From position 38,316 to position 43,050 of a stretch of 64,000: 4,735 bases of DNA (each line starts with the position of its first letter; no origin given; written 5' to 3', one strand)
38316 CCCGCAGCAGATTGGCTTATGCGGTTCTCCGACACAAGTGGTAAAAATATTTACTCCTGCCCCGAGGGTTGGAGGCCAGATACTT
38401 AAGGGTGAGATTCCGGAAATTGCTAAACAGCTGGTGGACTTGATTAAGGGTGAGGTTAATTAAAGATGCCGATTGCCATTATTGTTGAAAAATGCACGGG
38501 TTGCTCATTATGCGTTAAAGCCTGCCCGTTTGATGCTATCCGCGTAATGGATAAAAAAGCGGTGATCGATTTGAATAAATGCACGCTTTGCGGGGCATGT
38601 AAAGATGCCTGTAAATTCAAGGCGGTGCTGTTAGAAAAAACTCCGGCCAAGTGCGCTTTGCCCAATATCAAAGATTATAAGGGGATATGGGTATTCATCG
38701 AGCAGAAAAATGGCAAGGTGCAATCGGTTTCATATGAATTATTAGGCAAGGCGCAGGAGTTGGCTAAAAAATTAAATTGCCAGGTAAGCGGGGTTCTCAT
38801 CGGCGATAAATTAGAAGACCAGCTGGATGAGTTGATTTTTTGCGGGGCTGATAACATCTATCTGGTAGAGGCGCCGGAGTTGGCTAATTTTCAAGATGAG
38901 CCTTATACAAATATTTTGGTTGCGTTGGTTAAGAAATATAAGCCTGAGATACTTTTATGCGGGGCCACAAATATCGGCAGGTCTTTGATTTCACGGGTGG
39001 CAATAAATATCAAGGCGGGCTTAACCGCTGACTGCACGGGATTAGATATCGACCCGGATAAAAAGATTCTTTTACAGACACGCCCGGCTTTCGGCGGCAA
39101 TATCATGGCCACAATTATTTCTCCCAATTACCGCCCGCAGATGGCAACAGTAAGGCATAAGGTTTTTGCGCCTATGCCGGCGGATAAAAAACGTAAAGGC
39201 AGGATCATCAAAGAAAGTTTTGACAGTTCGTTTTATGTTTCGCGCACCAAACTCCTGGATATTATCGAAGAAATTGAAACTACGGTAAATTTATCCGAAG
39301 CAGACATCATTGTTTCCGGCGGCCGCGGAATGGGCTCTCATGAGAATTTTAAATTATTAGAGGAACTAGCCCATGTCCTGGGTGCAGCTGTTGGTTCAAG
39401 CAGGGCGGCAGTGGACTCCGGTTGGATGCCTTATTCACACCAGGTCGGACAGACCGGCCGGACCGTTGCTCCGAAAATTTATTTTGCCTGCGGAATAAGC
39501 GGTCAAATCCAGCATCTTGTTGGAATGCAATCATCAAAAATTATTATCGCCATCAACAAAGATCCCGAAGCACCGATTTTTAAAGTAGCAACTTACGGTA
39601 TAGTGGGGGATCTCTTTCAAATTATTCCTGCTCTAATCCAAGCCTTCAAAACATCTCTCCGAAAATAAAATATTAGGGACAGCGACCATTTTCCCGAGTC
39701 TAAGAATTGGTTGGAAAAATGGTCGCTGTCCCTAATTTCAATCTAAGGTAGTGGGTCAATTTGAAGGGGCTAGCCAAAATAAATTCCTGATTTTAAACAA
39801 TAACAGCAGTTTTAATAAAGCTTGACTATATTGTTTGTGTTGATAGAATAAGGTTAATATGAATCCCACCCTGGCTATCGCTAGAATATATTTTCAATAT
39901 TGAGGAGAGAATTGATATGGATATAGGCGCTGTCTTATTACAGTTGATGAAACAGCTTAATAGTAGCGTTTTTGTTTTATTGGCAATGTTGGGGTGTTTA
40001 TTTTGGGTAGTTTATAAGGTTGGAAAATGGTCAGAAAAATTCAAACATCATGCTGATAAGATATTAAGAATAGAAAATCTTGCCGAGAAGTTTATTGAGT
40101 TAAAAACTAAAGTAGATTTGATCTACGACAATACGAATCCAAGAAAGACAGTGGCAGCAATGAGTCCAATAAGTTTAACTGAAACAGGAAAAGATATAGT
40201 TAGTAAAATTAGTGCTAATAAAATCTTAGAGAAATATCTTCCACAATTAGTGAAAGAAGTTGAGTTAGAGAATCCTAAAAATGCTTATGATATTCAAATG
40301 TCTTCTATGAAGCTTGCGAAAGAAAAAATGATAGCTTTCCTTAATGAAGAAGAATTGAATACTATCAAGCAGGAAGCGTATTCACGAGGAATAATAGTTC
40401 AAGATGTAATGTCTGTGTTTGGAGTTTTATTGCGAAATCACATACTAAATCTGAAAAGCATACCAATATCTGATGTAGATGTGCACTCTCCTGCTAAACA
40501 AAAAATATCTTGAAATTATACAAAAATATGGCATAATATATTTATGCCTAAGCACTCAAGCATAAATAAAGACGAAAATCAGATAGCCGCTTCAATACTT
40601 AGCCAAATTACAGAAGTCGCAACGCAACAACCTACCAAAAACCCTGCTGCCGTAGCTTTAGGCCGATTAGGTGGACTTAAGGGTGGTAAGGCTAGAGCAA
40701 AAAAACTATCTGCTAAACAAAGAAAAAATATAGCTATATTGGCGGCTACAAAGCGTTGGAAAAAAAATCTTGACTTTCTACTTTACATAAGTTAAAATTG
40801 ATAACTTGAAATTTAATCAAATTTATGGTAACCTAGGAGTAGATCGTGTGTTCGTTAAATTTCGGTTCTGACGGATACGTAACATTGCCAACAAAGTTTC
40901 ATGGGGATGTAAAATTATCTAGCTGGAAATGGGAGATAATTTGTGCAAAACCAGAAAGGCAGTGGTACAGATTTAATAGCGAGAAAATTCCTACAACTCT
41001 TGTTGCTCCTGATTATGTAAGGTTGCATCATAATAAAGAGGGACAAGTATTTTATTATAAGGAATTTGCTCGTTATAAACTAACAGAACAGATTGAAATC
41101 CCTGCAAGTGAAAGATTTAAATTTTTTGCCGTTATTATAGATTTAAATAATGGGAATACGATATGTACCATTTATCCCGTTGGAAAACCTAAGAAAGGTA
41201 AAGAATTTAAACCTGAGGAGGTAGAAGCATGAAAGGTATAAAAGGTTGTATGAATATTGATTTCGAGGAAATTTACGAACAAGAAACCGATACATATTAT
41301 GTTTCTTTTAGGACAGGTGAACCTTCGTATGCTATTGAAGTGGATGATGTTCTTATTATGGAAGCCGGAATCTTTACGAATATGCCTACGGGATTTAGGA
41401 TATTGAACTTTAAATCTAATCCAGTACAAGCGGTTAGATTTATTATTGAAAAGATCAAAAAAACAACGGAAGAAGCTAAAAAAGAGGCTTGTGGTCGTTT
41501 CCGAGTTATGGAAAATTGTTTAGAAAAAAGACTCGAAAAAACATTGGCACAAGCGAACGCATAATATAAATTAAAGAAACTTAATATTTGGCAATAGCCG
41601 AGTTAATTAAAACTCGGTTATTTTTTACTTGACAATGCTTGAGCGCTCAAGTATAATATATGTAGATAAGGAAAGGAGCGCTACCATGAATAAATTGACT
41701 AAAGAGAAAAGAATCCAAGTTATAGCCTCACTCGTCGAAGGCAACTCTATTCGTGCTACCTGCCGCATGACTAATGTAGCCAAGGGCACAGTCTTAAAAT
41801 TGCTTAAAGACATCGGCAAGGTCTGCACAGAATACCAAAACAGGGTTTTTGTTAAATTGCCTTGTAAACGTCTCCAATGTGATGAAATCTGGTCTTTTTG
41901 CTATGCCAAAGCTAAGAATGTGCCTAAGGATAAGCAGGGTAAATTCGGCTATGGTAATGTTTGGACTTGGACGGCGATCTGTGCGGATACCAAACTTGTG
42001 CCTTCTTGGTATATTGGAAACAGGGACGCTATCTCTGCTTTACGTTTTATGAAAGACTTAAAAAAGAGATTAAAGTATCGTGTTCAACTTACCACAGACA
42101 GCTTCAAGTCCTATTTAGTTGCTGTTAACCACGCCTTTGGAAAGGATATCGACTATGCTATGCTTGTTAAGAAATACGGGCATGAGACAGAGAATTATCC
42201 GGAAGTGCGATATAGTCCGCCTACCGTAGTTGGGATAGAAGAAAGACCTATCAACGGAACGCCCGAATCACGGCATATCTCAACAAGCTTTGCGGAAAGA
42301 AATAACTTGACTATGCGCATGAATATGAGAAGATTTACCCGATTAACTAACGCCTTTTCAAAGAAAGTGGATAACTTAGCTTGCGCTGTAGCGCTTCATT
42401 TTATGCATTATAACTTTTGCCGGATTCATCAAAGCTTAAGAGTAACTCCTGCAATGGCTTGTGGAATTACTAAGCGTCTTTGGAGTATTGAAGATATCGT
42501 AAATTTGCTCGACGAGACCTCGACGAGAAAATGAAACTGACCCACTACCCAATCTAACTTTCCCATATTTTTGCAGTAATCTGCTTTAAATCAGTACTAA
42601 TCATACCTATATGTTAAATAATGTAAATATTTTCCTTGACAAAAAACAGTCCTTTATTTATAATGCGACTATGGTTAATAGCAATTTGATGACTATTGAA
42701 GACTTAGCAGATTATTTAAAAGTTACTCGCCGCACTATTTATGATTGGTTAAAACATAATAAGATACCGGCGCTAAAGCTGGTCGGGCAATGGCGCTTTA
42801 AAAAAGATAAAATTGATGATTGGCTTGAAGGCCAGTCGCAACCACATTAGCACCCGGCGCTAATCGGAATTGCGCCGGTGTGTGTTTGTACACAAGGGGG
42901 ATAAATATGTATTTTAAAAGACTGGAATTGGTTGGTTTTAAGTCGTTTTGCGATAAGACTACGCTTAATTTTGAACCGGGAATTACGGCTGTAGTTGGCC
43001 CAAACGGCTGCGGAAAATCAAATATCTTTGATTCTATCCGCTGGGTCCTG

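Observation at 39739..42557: IS1-family transposon with perfect target-site duplication carrying four cargo genes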

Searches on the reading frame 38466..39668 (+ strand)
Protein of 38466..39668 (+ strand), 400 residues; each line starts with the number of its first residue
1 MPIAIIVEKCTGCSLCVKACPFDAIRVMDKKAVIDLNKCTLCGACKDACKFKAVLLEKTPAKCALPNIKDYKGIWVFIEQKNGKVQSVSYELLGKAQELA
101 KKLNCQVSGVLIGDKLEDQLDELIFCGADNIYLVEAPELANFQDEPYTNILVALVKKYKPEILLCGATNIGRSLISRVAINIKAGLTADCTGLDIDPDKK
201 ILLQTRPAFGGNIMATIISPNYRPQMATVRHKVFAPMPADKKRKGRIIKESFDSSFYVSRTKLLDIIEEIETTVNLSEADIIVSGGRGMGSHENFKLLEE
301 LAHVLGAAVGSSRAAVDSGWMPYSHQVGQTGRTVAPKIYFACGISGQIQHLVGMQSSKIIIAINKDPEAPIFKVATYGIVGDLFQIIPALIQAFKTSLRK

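Call 3: search_protein_families(library=pfam, proteins=[window:38466-39668:+], max_evalue=0.1)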
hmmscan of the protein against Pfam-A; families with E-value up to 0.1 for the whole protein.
window:38466-39668:+ (400 aa): 15 families
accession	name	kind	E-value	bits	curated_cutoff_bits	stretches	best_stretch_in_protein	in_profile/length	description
PF01012.27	ETF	-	1.6e-46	158.8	26.7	1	74-252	1-178/181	Electron transfer flavoprotein domain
PF00766.25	ETF_alpha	-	2.9e-39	133.3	27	1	275-355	1-81/81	Electron transfer flavoprotein FAD-binding domain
PF00037.32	Fer4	-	6e-14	51.6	21.1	2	4-26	2-24/24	4Fe-4S binding domain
PF12797.12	Fer4_2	-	1.1e-10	41.2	24.5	2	3-22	3-22/22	4Fe-4S binding domain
PF12837.12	Fer4_6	-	2.2e-09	37.3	25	2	4-25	3-24/24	4Fe-4S binding domain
PF13237.11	Fer4_10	-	8.1e-09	35.7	25.5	1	5-49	4-52/53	4Fe-4S dicluster domain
PF12838.12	Fer4_7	-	1.6e-08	35.3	27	1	9-53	1-52/52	4Fe-4S dicluster domain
PF13187.11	Fer4_9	-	7.8e-08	32.7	27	1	9-52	1-50/52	4Fe-4S dicluster domain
PF12800.12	Fer4_4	-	7e-07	29.5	24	2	8-22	2-16/17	4Fe-4S binding domain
PF14697.11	Fer4_21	-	4.3e-06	27.2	35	1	4-26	35-58/59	4Fe-4S dicluster domain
PF12798.12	Fer4_3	-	1.7e-05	25.8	27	1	10-24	1-15/15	4Fe-4S binding domain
PF13484.11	Fer4_16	-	0.00022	22.4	30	1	9-38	1-28/66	4Fe-4S double cluster binding domain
PF13183.11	Fer4_8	-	0.00038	21.4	27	1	7-22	2-17/68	4Fe-4S dicluster domain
PF25160.1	LdpA_Fe-S-bd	-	0.0019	18.4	27.6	2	5-28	23-46/49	LdpA Fe-S cluster-binding domain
PF13534.11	Fer4_17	-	0.031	15.3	22.2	0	9-29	1-21/61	4Fe-4S dicluster domain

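Call 80: find_encoding_contigs(protein=window:38466-39668:+, flank=6000, max_places=6)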
Protein window:38466-39668:+ (400 aa): no gene with exactly this product is on record in the collection.

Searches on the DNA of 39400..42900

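Call 82: search_rna_families(source=window, start=39400, end=42900, threshold=evalue, max_evalue=1)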
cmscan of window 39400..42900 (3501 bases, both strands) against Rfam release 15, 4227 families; matches with E-value up to 1: 3.
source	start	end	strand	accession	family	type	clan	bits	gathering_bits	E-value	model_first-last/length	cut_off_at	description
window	39674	39734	+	RF04209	MIR7533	Gene; miRNA;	-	23.7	230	0.087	1-249/249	no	MIR7533 microRNA precursor family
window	39670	39738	+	RF04147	MIR6224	Gene; miRNA;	-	20.2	171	0.82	18-159/176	no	MIR6224 microRNA precursor family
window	41874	41965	+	RF01296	snoU85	Gene; snRNA; snoRNA; HACA-box;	CL00082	15.2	41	0.38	1-329/329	no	Small nucleolar RNA U85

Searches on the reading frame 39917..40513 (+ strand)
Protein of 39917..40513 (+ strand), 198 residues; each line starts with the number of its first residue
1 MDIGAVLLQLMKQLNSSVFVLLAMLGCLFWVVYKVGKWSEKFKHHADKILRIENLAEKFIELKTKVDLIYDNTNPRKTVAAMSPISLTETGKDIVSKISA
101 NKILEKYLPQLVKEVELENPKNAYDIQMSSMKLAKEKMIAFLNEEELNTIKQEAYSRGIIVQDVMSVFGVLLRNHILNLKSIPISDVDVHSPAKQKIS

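Call 3: search_protein_families(library=pfam, proteins=[window:39917-40513:+], max_evalue=0.1)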
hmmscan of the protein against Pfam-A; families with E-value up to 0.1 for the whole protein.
window:39917-40513:+ (198 aa): 0 families

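Call 6: search_protein_families(library=ncbifam, proteins=[window:39917-40513:+], max_evalue=0.1)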
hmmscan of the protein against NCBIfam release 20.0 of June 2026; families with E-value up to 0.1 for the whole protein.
window:39917-40513:+ (198 aa): 0 families

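Call 7: search_protein_families(library=phrogs, proteins=[window:39917-40513:+], max_evalue=0.1)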
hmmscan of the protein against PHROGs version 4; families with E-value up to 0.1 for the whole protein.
window:39917-40513:+ (198 aa): 3 families
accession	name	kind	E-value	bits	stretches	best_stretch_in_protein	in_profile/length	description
phrog_5553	-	unknown function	0.012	16.9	1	7-73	5-72/114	-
phrog_38367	-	unknown function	0.039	15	1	118-178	11-69/131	-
phrog_8821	-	lysis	0.097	13.8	0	16-62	10-56/130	Rz-like spanin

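Call 8: search_protein_families(library=padloc, proteins=[window:39917-40513:+], max_evalue=0.1)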
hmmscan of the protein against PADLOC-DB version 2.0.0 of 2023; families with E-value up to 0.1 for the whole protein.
window:39917-40513:+ (198 aa): 0 families

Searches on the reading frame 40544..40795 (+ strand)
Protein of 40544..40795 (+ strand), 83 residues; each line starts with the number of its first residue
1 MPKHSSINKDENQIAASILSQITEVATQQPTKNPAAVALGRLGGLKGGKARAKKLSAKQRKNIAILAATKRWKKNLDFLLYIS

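Call 3: search_protein_families(library=pfam, proteins=[window:40544-40795:+], max_evalue=0.1)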
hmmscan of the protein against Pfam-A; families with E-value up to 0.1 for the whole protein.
window:40544-40795:+ (83 aa): 0 families

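Call 6: search_protein_families(library=ncbifam, proteins=[window:40544-40795:+], max_evalue=0.1)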
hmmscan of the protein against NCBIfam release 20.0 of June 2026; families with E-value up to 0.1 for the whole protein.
window:40544-40795:+ (83 aa): 0 families

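Call 7: search_protein_families(library=phrogs, proteins=[window:40544-40795:+], max_evalue=0.1)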
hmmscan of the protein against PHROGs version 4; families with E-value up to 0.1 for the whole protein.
window:40544-40795:+ (83 aa): 1 family
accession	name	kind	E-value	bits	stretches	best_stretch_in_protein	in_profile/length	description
phrog_2384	-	unknown function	1.9e-05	25.1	1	44-74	8-38/338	-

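Call 8: search_protein_families(library=padloc, proteins=[window:40544-40795:+], max_evalue=0.1)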
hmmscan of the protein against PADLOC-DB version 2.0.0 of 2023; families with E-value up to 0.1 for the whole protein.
window:40544-40795:+ (83 aa): 1 family
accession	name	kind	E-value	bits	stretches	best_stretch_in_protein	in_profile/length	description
PDLC04171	GajB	-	0.015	12.3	1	12-69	300-356/392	-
